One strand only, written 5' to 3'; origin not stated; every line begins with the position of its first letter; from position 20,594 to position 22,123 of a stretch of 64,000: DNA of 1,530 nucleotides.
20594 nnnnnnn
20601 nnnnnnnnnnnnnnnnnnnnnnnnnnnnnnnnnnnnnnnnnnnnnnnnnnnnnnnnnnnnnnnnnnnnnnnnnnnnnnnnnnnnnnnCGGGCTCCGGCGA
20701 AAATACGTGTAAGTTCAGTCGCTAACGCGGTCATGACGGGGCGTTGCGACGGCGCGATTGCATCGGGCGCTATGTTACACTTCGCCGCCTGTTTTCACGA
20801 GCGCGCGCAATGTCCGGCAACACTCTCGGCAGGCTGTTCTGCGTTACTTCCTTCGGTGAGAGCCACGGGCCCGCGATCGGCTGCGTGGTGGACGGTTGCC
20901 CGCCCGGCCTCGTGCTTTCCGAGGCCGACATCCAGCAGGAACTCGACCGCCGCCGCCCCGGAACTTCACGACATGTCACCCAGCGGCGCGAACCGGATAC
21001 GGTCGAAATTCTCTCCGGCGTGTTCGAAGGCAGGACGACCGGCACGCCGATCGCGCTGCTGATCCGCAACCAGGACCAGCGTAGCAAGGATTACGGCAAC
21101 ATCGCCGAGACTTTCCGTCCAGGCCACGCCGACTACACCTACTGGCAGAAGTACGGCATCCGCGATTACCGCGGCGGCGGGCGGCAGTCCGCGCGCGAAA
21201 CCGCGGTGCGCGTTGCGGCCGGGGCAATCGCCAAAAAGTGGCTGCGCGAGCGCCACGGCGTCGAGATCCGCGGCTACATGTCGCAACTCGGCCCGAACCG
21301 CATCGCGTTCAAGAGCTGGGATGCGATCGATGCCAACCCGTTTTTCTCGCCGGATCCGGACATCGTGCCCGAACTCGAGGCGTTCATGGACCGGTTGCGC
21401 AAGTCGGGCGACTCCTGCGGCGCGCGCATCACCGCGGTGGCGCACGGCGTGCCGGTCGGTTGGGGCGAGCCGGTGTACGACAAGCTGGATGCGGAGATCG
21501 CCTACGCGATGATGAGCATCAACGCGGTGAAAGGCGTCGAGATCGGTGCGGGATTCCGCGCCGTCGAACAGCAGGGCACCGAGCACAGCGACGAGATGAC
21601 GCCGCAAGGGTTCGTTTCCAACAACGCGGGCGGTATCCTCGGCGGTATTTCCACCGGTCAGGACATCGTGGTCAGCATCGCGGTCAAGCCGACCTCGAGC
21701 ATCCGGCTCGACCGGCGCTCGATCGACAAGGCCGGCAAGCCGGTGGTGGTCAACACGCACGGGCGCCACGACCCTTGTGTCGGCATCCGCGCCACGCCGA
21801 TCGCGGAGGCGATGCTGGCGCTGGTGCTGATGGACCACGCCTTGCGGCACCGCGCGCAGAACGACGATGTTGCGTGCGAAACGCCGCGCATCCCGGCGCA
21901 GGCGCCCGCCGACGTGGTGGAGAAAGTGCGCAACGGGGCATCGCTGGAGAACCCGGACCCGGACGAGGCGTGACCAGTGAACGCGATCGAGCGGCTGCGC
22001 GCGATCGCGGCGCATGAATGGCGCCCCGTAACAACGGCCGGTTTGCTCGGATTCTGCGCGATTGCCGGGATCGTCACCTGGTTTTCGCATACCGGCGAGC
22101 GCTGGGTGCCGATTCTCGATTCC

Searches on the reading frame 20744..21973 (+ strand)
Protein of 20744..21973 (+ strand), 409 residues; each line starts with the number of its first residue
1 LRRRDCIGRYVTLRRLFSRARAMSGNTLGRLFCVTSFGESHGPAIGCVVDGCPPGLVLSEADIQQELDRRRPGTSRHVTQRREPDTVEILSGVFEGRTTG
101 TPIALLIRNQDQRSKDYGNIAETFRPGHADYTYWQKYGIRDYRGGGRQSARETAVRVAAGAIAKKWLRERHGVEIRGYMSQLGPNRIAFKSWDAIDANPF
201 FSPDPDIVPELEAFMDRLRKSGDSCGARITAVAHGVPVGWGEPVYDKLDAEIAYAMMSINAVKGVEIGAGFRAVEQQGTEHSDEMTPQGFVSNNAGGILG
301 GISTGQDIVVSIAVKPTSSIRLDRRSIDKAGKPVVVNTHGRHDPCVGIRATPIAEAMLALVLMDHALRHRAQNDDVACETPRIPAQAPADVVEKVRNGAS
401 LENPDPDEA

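Call 5: search_protein_families(library=pfam, proteins=[window:20744-21973:+], max_evalue=0.01)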
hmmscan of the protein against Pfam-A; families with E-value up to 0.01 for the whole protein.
window:20744-21973:+ (409 aa): 1 family
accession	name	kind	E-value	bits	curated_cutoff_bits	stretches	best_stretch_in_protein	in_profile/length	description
PF01264.26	Chorismate_synt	-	1.3e-137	458.3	27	1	32-367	1-327/327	Chorismate synthase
